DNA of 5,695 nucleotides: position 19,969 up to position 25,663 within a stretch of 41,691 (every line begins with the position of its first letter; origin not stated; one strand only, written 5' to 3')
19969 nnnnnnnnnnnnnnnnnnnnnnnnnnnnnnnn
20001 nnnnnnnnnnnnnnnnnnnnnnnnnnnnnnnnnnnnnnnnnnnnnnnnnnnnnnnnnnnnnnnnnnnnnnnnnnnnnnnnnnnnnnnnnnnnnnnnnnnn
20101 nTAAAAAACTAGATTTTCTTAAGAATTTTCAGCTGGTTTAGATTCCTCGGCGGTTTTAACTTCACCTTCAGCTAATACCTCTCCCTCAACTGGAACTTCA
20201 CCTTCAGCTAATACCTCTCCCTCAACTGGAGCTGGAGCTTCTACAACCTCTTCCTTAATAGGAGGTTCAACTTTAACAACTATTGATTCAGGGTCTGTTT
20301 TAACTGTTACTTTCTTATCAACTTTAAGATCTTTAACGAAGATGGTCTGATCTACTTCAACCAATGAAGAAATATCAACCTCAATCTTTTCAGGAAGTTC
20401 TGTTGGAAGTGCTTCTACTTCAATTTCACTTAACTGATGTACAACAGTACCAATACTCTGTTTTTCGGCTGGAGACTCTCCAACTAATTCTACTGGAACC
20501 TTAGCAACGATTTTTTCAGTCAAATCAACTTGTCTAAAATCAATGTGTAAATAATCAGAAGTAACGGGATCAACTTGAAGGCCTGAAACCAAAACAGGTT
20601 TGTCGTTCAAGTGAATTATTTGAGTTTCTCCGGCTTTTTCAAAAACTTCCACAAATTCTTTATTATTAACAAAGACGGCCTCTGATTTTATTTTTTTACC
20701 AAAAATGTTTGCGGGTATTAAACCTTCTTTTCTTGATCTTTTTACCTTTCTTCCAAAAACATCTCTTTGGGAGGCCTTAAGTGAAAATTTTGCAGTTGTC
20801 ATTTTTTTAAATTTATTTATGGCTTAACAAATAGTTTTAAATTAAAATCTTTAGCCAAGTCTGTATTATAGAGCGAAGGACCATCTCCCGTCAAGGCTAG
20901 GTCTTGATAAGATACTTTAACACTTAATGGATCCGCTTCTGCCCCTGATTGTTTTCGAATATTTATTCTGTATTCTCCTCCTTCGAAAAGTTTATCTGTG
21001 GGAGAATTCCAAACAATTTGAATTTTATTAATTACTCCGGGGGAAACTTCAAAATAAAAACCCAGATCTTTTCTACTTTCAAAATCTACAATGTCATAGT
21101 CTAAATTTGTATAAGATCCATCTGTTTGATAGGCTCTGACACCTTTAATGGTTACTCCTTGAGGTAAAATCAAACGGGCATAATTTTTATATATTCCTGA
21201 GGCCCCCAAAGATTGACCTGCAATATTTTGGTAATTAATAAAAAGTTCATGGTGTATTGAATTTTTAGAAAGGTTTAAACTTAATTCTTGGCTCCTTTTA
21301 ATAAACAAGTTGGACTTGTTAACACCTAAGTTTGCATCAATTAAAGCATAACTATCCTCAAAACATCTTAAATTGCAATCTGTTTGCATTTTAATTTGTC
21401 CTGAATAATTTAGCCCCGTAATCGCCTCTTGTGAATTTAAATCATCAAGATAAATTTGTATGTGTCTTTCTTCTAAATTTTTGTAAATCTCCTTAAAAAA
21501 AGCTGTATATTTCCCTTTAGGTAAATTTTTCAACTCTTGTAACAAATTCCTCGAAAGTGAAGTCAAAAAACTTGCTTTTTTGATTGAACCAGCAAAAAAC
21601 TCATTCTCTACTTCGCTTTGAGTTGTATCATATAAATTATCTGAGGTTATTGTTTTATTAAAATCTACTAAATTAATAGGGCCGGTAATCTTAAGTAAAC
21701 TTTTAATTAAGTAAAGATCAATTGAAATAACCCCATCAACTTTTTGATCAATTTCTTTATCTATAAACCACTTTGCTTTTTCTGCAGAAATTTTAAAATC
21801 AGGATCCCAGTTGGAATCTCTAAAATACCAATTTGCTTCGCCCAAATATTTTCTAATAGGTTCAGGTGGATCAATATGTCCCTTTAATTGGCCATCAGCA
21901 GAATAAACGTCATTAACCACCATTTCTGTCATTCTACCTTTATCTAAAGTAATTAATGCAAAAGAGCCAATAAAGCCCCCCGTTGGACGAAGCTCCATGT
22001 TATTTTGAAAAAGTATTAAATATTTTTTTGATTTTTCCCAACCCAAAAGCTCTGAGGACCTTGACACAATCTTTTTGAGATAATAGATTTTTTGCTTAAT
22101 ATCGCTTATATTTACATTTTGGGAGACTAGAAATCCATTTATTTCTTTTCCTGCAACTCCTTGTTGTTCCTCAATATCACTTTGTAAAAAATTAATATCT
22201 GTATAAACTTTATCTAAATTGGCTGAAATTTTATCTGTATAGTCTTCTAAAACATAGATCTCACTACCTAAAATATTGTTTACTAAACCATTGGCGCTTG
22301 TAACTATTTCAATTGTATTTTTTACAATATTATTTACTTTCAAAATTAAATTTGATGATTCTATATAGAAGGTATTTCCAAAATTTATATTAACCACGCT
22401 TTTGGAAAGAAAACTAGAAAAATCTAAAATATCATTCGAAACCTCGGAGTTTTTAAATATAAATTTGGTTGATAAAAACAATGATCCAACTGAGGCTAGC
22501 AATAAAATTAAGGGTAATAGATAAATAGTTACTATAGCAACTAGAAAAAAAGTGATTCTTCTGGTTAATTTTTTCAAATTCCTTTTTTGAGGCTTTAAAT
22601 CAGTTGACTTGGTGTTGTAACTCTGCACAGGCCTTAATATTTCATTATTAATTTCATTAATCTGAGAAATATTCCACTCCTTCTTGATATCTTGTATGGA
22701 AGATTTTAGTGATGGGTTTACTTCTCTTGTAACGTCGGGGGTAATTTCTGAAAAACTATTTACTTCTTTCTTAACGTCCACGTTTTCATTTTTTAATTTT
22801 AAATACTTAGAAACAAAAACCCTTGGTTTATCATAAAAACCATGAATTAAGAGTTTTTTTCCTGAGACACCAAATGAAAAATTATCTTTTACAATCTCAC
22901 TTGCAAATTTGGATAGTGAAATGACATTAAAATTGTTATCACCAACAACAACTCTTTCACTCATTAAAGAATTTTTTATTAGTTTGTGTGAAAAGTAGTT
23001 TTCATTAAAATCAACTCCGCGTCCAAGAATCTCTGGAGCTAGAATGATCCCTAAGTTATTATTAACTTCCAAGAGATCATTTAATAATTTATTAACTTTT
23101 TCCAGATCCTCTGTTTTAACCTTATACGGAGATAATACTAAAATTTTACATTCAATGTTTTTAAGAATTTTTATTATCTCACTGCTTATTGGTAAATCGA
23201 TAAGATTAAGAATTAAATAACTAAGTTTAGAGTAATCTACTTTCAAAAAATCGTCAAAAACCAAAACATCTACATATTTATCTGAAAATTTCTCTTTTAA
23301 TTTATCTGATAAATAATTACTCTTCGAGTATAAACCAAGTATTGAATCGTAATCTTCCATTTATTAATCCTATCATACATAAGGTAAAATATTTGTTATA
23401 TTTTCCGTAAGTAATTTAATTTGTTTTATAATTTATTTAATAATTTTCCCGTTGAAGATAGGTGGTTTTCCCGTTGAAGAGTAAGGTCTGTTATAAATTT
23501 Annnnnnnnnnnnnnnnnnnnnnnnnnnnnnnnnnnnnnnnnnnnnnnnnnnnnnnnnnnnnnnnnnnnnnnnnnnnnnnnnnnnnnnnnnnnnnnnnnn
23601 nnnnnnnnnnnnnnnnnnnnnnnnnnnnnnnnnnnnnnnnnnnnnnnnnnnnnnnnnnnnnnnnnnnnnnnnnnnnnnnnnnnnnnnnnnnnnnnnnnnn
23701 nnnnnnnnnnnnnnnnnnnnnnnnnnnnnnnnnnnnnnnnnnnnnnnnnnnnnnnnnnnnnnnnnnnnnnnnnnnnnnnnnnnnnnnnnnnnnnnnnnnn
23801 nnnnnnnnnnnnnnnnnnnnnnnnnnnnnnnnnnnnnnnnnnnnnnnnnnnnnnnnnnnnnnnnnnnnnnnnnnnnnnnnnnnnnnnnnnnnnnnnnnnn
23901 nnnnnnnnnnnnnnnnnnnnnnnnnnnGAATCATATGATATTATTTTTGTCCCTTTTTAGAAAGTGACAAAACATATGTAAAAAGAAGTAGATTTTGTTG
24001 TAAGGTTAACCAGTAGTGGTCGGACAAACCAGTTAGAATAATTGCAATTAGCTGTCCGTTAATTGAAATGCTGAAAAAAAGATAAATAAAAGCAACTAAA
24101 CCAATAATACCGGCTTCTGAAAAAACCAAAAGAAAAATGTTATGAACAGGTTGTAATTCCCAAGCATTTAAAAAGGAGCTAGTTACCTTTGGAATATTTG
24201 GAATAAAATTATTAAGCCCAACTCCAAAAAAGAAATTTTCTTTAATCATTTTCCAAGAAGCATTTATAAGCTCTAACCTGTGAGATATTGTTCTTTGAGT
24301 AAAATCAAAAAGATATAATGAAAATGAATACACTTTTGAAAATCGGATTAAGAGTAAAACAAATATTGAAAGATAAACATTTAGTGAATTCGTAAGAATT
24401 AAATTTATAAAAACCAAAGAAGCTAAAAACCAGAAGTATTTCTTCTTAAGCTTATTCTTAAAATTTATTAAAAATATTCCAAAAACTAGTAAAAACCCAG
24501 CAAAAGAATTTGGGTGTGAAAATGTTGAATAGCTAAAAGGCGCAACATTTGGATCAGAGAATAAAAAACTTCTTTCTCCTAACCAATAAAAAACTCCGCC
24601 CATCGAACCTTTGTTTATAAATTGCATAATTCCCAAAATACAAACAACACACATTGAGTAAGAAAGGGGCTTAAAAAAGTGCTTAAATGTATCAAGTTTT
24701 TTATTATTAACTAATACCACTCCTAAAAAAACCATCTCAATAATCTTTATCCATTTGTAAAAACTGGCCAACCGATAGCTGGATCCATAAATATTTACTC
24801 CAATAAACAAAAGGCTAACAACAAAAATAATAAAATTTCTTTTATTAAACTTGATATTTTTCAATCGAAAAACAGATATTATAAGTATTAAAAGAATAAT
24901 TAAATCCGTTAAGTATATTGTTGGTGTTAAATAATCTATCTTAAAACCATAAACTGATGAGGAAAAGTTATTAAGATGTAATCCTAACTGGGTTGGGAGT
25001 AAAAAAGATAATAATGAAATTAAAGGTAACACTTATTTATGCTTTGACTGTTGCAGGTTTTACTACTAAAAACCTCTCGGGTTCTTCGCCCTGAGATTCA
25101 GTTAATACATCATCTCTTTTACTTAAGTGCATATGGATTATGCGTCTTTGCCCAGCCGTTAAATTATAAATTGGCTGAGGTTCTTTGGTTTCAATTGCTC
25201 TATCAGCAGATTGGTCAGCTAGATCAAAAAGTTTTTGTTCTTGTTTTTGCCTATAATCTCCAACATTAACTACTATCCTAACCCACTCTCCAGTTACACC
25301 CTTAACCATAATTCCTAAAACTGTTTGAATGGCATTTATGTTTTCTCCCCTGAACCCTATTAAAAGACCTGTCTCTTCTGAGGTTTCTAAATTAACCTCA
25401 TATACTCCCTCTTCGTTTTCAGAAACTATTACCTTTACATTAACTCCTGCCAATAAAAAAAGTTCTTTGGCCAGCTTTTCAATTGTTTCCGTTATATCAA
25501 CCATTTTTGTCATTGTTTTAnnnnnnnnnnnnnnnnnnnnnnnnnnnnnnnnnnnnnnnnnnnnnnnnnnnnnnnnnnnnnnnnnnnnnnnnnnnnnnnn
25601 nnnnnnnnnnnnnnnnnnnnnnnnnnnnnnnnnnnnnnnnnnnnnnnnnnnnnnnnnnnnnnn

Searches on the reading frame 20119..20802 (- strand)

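Call 75: search_protein_families(library=pfam, proteins=[window:20119-20802:-], max_evalue=0.0001)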
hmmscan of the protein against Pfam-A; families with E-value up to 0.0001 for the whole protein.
window:20119-20802:- (227 aa): 2 families
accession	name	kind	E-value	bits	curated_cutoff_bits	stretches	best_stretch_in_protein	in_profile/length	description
PF14693.11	Ribosomal_TL5_C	-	1.1e-20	74.3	27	1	97-181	1-83/84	Ribosomal protein TL5, C-terminal domain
PF01386.24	Ribosomal_L25p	-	5.1e-16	59.3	23.6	1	8-89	1-82/82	Ribosomal L25p family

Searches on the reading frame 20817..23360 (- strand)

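Call 33: search_protein_families(library=pfam, proteins=[window:20817-23360:-], max_evalue=0.00001)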
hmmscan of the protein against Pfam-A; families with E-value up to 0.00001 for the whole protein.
window:20817-23360:- (847 aa): 1 family
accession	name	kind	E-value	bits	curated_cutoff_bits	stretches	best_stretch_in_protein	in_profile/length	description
PF13196.11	DUF4012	-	1e-28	101.1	28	1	444-584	3-143/144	Protein of unknown function (DUF4012)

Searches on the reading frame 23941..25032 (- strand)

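Call 33: search_protein_families(library=pfam, proteins=[window:23941-25032:-], max_evalue=0.00001)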
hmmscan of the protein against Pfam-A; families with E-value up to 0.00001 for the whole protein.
window:23941-25032:- (363 aa): 1 family
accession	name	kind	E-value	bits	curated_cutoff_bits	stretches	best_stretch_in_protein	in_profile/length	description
PF04932.20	Wzy_C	-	7.6e-14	52.2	31.7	1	176-316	18-149/149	O-Antigen ligase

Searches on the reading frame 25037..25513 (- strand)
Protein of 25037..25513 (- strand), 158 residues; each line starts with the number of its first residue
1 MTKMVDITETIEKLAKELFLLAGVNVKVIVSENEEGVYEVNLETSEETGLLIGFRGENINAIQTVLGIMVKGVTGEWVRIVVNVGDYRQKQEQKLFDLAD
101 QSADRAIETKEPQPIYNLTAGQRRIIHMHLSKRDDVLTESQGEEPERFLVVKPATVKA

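Call 75: search_protein_families(library=pfam, proteins=[window:25037-25513:-], max_evalue=0.0001)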
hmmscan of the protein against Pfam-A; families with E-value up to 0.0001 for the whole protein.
window:25037-25513:- (158 aa): 2 families
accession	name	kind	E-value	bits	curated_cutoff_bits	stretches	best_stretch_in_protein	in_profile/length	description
PF01424.28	R3H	-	2.2e-10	40.9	26.8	1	95-153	3-60/60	R3H domain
PF13083.13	KH_KhpA-B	-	6.2e-10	39.3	32.1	1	9-72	2-64/73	KhpA/KhpB, KH domain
